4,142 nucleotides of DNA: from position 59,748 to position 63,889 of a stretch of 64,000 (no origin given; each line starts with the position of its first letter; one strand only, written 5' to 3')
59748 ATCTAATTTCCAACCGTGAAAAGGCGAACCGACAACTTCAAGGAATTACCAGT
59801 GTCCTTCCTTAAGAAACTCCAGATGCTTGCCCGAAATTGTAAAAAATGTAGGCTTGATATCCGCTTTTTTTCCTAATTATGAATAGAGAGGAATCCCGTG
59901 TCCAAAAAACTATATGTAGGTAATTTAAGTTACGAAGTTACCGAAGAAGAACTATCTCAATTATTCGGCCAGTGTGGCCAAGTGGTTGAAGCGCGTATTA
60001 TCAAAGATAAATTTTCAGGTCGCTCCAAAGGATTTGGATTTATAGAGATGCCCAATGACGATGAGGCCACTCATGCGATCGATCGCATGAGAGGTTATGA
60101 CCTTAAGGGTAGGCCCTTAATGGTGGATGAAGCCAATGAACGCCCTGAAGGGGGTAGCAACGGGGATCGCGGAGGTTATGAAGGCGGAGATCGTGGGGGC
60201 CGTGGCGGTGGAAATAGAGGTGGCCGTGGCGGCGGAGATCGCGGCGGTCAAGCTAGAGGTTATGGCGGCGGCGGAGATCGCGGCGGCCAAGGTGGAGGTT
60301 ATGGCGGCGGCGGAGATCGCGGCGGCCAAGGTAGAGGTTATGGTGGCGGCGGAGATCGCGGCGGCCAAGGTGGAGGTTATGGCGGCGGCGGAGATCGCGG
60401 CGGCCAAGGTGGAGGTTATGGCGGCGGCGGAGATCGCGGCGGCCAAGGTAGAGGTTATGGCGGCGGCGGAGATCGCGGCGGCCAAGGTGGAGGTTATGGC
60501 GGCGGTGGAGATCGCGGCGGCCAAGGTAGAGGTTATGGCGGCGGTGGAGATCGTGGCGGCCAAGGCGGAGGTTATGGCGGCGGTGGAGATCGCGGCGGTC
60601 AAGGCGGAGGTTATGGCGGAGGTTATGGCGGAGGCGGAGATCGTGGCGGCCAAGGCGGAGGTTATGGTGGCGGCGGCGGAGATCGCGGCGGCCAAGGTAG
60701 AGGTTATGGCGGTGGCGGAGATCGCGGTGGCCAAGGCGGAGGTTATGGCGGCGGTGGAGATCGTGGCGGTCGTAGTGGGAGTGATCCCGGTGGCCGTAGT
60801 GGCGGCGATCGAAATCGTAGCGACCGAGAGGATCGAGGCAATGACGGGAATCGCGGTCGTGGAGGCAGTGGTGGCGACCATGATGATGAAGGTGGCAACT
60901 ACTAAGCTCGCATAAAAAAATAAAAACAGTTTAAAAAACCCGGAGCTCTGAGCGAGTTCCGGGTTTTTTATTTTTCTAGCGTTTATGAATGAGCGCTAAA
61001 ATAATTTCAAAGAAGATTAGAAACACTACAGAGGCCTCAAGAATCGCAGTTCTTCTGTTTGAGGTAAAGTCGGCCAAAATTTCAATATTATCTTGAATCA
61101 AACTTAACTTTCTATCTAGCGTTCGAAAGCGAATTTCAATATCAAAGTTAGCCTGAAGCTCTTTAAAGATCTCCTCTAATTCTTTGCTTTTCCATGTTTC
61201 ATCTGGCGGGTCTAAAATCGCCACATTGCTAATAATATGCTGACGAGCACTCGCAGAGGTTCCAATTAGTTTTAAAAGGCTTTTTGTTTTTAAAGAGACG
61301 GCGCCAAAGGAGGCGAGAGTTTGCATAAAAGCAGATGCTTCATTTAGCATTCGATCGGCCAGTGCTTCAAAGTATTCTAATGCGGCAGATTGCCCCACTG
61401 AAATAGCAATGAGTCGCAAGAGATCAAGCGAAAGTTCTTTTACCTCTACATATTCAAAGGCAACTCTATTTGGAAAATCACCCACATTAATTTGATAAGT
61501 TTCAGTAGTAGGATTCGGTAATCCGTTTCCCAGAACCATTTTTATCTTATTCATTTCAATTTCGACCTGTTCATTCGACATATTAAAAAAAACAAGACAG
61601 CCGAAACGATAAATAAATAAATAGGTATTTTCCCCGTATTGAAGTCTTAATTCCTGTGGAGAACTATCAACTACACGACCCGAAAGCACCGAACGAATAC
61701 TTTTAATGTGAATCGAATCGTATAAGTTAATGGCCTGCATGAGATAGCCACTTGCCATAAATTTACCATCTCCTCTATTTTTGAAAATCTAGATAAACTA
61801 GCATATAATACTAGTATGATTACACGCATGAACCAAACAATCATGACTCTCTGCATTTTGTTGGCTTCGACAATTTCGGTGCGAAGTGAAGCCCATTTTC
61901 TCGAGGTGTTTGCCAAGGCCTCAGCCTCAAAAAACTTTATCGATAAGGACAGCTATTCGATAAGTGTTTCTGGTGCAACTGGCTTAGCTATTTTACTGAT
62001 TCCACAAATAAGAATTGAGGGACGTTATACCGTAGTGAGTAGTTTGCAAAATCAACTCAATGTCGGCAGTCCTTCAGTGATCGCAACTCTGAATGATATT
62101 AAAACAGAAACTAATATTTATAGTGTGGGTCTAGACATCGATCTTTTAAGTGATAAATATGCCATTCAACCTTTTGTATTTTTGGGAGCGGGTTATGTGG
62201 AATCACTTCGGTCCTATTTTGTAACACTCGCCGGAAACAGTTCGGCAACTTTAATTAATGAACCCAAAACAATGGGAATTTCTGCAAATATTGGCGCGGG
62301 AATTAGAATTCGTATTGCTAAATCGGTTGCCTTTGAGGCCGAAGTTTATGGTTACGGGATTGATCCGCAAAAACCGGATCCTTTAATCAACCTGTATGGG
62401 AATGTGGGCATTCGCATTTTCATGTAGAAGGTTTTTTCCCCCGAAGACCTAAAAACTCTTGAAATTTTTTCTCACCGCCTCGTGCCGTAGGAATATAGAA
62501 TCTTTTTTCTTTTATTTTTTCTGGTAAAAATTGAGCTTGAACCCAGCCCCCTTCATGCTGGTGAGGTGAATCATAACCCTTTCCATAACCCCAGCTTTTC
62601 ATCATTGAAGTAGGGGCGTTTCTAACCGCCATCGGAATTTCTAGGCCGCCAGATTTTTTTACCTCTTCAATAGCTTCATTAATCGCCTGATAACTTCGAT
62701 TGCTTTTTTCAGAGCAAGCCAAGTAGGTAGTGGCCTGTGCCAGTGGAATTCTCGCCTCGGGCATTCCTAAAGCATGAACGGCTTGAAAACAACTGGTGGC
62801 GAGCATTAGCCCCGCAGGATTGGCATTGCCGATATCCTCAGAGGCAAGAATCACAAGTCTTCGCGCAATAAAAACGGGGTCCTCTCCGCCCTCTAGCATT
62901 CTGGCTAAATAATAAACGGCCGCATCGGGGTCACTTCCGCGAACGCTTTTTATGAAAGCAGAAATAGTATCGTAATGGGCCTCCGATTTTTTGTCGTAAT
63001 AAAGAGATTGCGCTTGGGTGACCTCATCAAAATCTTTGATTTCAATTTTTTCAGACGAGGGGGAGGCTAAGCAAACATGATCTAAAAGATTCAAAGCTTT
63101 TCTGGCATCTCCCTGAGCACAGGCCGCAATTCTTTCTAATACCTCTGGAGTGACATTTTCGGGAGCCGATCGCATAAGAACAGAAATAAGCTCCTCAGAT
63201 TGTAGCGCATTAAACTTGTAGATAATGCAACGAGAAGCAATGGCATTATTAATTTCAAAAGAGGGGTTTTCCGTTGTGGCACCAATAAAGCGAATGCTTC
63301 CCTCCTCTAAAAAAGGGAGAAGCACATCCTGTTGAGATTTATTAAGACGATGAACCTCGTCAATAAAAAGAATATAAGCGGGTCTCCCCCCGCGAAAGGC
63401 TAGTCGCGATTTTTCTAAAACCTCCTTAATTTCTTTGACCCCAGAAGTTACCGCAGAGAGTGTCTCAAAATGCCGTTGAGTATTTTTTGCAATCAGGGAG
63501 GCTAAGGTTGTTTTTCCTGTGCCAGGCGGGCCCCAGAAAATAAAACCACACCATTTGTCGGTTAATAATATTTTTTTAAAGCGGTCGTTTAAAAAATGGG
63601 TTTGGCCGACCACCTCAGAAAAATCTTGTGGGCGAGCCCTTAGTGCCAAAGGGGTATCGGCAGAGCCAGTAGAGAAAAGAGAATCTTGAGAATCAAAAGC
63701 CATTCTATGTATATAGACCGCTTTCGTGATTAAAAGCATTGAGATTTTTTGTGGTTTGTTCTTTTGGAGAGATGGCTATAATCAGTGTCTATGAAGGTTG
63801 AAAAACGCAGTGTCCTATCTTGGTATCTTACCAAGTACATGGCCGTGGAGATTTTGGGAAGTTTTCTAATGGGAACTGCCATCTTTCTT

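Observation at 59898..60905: Bacterial RRM protein with an FUS/hnRNP-like RGG-YGG low-complexity tail of about 250 aa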

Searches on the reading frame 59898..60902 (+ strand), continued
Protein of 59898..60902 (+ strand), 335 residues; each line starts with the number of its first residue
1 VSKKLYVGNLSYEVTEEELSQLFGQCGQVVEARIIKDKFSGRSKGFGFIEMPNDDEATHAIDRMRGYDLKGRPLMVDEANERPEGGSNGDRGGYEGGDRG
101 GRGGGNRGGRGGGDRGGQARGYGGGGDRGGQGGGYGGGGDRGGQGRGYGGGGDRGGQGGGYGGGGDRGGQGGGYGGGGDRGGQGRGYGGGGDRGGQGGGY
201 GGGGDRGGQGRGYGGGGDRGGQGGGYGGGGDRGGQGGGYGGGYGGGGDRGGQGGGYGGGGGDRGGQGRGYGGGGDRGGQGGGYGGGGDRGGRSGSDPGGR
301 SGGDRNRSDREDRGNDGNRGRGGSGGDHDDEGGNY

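Call 47: predict_structure(protein=window:59898-60902:+)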
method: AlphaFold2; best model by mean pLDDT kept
length: 335 residues; sequences in the alignment: 1
mean_pLDDT: 38.6   pTM: 0.16
mean pLDDT of the five models: 38.6, 37.5, 37.0, 35.6, 35.0
residues with pLDDT >= 90: 0; 70-90: 2; 50-70: 22; < 50: 311
segments of 3 or more residues with pLDDT < 50: 25-73, 75-335
pLDDT, mean of each block of 10 residues (from residue 1): 57 64 47 36 35 40 41 44 38 37 37 36 36 38 36 35 33 36 34 35 37 37 35 35 36 38 38 36 36 34 38 39 38 39
secondary structure, 60 per line:
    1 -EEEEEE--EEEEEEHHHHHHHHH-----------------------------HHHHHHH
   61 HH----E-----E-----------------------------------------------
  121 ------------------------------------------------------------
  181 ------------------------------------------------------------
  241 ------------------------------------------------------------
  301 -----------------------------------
elements in order: E2-7 E10-15 H16-24 H54-62

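Call 49: search_protein_families(library=ncbifam, proteins=[window:59898-60902:+], max_evalue=0.01)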
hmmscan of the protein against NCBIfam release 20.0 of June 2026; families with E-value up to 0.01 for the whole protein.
window:59898-60902:+ (335 aa): 8 families
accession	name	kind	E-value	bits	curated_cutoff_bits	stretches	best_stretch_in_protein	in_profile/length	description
NF058537.1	Rbp_regulator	equivalog_domain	9.8e-28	96.3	100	1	5-82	2-79/79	RNA-binding regulator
TIGR01622.1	SF-CC1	subfamily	2.1e-19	69.9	231.65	1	3-81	220-298/500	splicing factor, CC1-like family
TIGR01628.1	PABP-1234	subfamily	1.7e-16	60.5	497.1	1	4-82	287-364/595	polyadenylate binding protein, human types 1, 2, 3, 4 family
TIGR01661.1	ELAV_HUD_SF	subfamily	4.8e-14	52.7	279.1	1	5-77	272-343/351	ELAV/HuD family splicing factor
TIGR01659.1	sex-lethal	subfamily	2.9e-11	43.6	486.2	1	4-113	195-306/346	sex-lethal family splicing factor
TIGR01642.1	U2AF_lg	subfamily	5.7e-11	41.6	310.3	1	3-79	297-373/510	U2 snRNP auxilliary factor, large subunit, splicing factor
TIGR01648.1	hnRNP-R-Q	subfamily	1.4e-07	30.7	317.85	1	5-72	61-128/577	hnRNP-R, Q splicing factor family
TIGR01645.1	half-pint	subfamily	2.1e-05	23.5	443.95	1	9-79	207-277/607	poly-U binding splicing factor, half-pint family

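Call 63: predict_structure(alignment_id=A6)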
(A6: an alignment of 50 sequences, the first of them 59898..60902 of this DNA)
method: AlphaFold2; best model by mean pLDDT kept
length: 335 residues; sequences in the alignment: 50
mean_pLDDT: 53.0   pTM: 0.35
mean pLDDT of the five models: 53.0, 52.4, 51.3, 49.8, 49.1
residues with pLDDT >= 90: 75; 70-90: 5; 50-70: 5; < 50: 250
segments of 3 or more residues with pLDDT < 50: 86-296, 298-335
pLDDT, mean of each block of 10 residues (from residue 1): 93 95 96 95 95 95 96 94 52 42 40 40 36 35 36 38 37 37 38 40 39 39 38 37 34 38 40 40 42 41 43 47 45 42
secondary structure, 60 per line:
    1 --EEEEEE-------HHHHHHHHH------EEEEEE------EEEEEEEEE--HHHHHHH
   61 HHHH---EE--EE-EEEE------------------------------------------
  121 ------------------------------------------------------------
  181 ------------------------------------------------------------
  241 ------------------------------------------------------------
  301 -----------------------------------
elements in order: E3-8 H16-24 E31-36 E43-51 H54-64 E75-78

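Call 66: fold_search(model_id=the predicted structure, library=pdb)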
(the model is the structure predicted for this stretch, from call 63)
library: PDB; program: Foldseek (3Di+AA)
matches with E <= 10: 1805; with E <= 0.001: 852
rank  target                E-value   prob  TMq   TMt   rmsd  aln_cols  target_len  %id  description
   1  7jly                  3.8e-10  1.00  0.24  0.92   1.8        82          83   49  Crystal Structure of RNA Binding Protein PG1 (released 2021-07-28)
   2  6q0r_D                4.9e-10  1.00  0.24  0.93   1.2        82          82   35  Structure of DDB1-DDA1-DCAF15 complex bound to E7820 and RBM39 (released 2019-11-13)
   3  5tbx_A                7.3e-10  1.00  0.23  0.89   1.0        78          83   41  hnRNP A18 RNA Recognition Motif (released 2017-04-12)
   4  6pai_D                8.9e-10  1.00  0.23  0.95   1.0        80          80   34  Structure of the human DDB1-DDA1-DCAF15 E3 ubiquitin ligase bound to RBM39 and sulfonamide E7820 (released 2019-09-18)
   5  4zka_C                9.5e-10  1.00  0.23  0.94   1.1        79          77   33  High Resolution Crystal Structure of Fox1 RRM (released 2016-06-29)
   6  6ud7_C                1.0e-09  1.00  0.23  0.93   0.9        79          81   35  Crystal structure of full-length human DCAF15-DDB1(deltaBPB)-DDA1-RBM39 in complex with indisulam (released 2019-12-18)
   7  2jrs_MODEL_1_A        1.2e-09  1.00  0.24  0.70   2.2        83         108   35  Solution NMR Structure of CAPER RRM2 Domain. Northeast Structural Genomics Target HR4730A (released 2007-09-04)
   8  5ith_A                1.5e-09  1.00  0.23  0.95   0.9        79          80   37  TIA-1 RRM2 recognition of target oligonucleotide (released 2017-02-22)
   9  3hi9_A                2.0e-09  1.00  0.23  0.95   1.2        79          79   33  The x-ray crystal structure of the first RNA recognition motif (RRM1) of the AU-rich element (ARE) binding protein HuR (released 2010-03-31)
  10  4c7q_MODEL_1_A        2.5e-09  1.00  0.24  0.88   1.5        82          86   36  Solution structure of the Nt. GR-RBP1 RRM domain (released 2013-10-02)
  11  5o3j_A                2.7e-09  1.00  0.23  0.93   0.9        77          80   36  Crystal structure of TIA-1 RRM2 in complex with RNA (released 2017-07-05)
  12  3bs9_A                3.1e-09  1.00  0.23  0.94   0.9        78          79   36  X-ray structure of human TIA-1 RRM2 (released 2008-01-15)
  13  3hi9_D                3.1e-09  1.00  0.23  0.92   1.5        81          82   32  The x-ray crystal structure of the first RNA recognition motif (RRM1) of the AU-rich element (ARE) binding protein HuR (released 2010-03-31)
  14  5tbx_B                3.1e-09  1.00  0.23  0.81   3.3        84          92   39  hnRNP A18 RNA Recognition Motif (released 2017-04-12)
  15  4fxv_D                3.3e-09  1.00  0.23  0.95   0.9        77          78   34  Crystal structure of an ELAV-like protein 1 (ELAVL1) from Homo sapiens at 1.90 A resolution (released 2012-10-03)
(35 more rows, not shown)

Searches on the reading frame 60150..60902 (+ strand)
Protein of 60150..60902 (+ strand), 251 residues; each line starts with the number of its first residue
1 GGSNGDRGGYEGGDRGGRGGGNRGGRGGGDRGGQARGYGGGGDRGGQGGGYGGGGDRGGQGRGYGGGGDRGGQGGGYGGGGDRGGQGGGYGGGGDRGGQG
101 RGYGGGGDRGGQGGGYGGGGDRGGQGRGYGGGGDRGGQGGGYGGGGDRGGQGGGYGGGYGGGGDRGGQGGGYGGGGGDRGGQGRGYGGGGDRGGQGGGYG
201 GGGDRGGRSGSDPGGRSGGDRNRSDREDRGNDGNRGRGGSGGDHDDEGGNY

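Call 28: find_homologous_proteins(query=window:60150-60902:+, max_evalue=0.001)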
Query seq(251 aa) (251 aa): 2 proteins with E <= 0.001 among 8000 candidates.
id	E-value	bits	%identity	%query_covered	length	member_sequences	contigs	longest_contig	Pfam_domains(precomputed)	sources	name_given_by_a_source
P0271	1.5e-8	52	-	-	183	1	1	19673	PF00076.29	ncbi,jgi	jgi:hypothetical protein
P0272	9.2e-7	46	50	6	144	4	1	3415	PF00076.29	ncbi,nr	ncbi:MAG: RNA-binding protein, partial [Deltaproteobacteria bacterium]|nr:RNA-binding protein [Delta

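Call 30: find_encoding_contigs(protein=P0272, flank=4000, max_places=4)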
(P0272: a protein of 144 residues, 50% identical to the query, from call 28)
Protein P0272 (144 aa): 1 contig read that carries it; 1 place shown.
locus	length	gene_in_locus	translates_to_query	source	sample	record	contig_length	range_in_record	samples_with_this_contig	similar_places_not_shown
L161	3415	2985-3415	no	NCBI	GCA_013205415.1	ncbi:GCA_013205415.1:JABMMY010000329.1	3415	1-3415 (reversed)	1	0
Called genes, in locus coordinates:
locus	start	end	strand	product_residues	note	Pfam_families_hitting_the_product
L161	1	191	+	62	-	?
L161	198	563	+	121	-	PF00355:Rieske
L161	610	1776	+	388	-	PF01053:Cys_Met_Meta_PP, PF00155:Aminotran_1_2 (faint)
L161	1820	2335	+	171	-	PF00160:Pro_isomerase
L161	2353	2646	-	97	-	-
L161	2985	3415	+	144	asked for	PF00076:RRM_1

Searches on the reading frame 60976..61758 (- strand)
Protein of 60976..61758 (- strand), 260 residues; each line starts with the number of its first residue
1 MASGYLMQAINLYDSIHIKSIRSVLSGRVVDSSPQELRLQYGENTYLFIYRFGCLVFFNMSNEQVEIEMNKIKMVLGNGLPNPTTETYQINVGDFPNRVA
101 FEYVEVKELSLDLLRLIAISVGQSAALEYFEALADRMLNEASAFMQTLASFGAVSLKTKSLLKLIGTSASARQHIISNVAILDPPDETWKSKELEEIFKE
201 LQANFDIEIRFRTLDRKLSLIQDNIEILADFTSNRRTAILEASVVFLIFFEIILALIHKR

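Call 26: search_protein_families(library=pfam, proteins=[window:60976-61758:-])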
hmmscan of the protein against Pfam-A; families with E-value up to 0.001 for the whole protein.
window:60976-61758:- (260 aa): 1 family
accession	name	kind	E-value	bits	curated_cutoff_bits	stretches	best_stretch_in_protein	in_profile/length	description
PF02582.19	DUF155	-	1.6e-27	97.2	27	1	47-214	1-173/174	RMND1/Sif2-Sif3/Mrx10, DUF155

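Call 49: search_protein_families(library=ncbifam, proteins=[window:60976-61758:-], max_evalue=0.01)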
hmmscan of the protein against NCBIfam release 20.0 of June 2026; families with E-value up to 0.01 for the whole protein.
window:60976-61758:- (260 aa): 0 families

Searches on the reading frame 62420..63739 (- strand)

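Call 26: search_protein_families(library=pfam, proteins=[window:62420-63739:-])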
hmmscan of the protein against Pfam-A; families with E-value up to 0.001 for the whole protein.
window:62420-63739:- (439 aa): 14 families
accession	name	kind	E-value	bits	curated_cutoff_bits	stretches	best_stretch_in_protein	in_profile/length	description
PF12002.13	MgsA_C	-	1e-66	224.4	27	1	268-429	1-162/167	MgsA AAA+ ATPase C terminal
PF16193.11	AAA_assoc_2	-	1.3e-22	80.3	34.3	1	195-267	6-81/81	AAA C-terminal domain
PF00004.35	AAA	-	4.1e-17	63.3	21.2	1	67-171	2-123/131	ATPase family associated with various cellular activities (AAA)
PF05496.18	RuvB_N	-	1.8e-11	44.5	27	1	36-151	2-115/159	Holliday junction DNA helicase RuvB P-loop domain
PF07728.20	AAA_5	-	1.8e-09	38.1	22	1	66-156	2-102/139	AAA domain (dynein-related subfamily)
PF00158.32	Sigma54_activat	-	4.2e-07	30.2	20.2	1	67-158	26-131/168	Sigma-54 interaction domain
PF14532.12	Sigma54_activ_2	-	3.9e-06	27.6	25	1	69-158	27-110/138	Sigma-54 interaction domain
PF13173.12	AAA_14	-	0.00011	22.7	27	1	69-184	8-128/129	AAA domain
PF07724.20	AAA_2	-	0.00024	21.6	27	0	65-150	5-105/166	AAA domain (Cdc48 subfamily)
PF22703.2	Cdc6_lid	-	0.00037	20.7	27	1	193-244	14-67/68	Cdc6 AAA+ ATPase-type lid domain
PF01078.27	Mg_chelatase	-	0.00046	20.1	20.3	0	65-84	24-43/207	Magnesium chelatase, subunit ChlI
PF13177.12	DNA_pol3_delta2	-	0.00063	20.2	27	0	120-179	101-160/161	DNA polymerase III, delta subunit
PF20720.3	nSTAND3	-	0.00071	19.7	27.2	0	67-111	21-64/155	Novel STAND NTPase 3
PF13191.12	AAA_16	-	0.00072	20.5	32.6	0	69-90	30-51/167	AAA ATPase domain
